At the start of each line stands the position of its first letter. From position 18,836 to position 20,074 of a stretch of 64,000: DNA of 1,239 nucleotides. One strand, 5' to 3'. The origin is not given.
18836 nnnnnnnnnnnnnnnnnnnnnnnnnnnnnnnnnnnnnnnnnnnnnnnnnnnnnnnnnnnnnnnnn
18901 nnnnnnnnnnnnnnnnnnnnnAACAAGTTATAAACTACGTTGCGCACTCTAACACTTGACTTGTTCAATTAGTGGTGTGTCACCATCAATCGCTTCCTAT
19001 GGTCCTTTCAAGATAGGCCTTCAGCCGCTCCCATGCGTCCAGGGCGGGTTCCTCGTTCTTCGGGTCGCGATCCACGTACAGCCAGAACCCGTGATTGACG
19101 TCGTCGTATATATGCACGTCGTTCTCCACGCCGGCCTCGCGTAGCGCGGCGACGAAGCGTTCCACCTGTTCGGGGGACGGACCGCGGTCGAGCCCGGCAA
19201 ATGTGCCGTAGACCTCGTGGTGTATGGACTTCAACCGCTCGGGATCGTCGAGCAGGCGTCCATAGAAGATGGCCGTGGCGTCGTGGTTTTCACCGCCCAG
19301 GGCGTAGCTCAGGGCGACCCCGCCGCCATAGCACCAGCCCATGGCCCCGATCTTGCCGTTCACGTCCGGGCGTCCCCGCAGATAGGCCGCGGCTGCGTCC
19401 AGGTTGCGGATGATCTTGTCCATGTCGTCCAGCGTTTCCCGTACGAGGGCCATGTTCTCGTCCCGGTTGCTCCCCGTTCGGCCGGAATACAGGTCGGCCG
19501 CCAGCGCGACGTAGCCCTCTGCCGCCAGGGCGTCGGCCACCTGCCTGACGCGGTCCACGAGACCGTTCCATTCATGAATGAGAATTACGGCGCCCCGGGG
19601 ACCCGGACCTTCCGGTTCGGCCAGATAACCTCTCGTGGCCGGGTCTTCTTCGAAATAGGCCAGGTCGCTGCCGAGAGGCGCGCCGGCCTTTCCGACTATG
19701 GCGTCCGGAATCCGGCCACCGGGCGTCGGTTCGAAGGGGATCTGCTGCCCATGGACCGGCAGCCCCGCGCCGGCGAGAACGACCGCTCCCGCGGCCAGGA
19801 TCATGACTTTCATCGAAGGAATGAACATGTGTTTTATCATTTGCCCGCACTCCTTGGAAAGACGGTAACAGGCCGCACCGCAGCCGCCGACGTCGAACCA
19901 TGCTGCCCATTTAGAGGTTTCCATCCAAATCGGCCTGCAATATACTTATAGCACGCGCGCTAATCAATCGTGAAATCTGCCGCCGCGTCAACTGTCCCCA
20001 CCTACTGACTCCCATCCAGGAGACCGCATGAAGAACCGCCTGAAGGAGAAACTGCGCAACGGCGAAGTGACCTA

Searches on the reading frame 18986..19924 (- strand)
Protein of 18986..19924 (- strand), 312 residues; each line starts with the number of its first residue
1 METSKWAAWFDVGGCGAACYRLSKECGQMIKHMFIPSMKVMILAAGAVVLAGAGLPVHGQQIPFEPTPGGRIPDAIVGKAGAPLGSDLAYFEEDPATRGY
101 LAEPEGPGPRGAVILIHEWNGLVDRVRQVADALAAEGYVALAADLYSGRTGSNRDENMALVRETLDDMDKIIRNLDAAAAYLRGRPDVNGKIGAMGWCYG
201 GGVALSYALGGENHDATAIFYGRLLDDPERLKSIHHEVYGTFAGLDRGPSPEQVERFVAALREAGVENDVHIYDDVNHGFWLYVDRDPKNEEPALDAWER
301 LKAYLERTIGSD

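Call 42: search_protein_families(library=pfam, proteins=[window:18986-19924:-], max_evalue=0.001)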
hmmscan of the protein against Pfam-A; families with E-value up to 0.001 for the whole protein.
window:18986-19924:- (312 aa): 4 families
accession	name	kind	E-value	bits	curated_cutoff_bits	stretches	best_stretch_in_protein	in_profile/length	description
PF01738.24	DLH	-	1.3e-42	146.2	21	1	98-307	2-215/217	Dienelactone hydrolase family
PF12146.15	Hydrolase_4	-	2e-05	24.4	27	1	109-222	3-108/239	Serine aminopeptidase, S33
PF00326.27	Peptidase_S9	-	0.00039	20.4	22.6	0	246-280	155-189/213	Prolyl oligopeptidase family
PF02129.25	Peptidase_S15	-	0.00083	19.6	23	0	124-213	46-118/262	X-Pro dipeptidyl-peptidase (S15 family)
